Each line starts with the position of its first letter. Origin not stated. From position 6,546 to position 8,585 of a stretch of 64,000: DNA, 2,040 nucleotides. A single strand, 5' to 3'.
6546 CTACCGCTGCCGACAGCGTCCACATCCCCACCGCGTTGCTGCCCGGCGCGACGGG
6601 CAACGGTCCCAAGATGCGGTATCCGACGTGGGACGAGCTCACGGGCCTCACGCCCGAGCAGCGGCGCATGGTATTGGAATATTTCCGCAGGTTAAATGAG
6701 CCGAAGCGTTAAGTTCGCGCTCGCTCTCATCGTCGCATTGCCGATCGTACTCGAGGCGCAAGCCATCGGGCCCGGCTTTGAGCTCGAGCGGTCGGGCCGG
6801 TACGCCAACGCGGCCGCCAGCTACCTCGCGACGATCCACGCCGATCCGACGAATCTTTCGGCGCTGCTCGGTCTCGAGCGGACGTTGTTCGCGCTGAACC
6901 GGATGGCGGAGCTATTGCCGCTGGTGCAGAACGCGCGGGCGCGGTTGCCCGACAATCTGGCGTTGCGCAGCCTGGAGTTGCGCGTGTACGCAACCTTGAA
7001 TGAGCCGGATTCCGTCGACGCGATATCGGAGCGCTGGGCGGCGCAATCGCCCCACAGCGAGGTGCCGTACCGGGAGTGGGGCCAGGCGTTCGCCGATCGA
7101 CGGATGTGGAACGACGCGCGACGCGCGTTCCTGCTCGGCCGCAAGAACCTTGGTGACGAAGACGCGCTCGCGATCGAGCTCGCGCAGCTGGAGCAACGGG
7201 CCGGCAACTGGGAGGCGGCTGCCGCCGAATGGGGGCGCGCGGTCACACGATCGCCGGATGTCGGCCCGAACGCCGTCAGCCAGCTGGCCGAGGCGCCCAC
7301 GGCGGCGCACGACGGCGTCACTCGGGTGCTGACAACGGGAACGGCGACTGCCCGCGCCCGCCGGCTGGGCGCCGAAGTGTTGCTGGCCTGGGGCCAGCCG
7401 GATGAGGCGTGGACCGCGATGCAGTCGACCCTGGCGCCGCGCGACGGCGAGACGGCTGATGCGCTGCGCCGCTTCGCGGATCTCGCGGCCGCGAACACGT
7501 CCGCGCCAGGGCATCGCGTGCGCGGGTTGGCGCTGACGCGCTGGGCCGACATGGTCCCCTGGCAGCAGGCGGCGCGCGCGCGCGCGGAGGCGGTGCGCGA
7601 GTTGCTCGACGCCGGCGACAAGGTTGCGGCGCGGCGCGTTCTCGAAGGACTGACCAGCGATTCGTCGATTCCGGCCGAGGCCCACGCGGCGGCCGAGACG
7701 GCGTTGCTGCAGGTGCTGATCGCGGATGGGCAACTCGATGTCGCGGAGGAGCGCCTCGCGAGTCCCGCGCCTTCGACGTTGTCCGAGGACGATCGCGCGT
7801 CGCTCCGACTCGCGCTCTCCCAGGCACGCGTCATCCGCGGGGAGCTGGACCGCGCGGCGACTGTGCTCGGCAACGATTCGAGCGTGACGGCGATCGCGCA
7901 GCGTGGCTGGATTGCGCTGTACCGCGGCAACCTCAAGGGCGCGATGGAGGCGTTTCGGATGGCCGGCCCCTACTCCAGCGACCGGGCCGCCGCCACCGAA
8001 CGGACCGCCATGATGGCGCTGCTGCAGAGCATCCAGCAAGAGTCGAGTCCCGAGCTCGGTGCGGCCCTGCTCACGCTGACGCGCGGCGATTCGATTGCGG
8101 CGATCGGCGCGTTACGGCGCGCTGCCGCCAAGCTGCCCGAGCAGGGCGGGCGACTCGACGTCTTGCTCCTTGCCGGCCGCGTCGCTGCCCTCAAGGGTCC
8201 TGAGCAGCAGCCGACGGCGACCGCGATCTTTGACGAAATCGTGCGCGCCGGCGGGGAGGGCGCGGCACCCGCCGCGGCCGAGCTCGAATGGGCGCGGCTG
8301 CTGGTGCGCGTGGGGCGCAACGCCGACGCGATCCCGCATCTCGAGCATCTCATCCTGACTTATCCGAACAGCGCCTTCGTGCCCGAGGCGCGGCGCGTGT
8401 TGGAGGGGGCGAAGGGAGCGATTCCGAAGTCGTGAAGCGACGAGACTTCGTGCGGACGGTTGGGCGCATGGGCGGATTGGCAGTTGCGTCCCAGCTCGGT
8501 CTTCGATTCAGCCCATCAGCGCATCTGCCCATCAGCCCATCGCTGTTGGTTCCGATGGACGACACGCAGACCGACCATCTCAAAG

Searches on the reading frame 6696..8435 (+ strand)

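Call 68: search_protein_families(library=pfam, proteins=[window:6696-8435:+], max_evalue=0.001)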
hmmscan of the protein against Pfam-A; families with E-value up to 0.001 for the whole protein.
window:6696-8435:+ (579 aa): 2 families
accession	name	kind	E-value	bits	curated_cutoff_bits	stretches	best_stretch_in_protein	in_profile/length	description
PF07719.23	TPR_2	-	8.9e-05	22.8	27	0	160-188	5-33/34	Tetratricopeptide repeat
PF13428.12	TPR_14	-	0.00035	21.4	23.5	0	158-193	3-37/44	Tetratricopeptide repeat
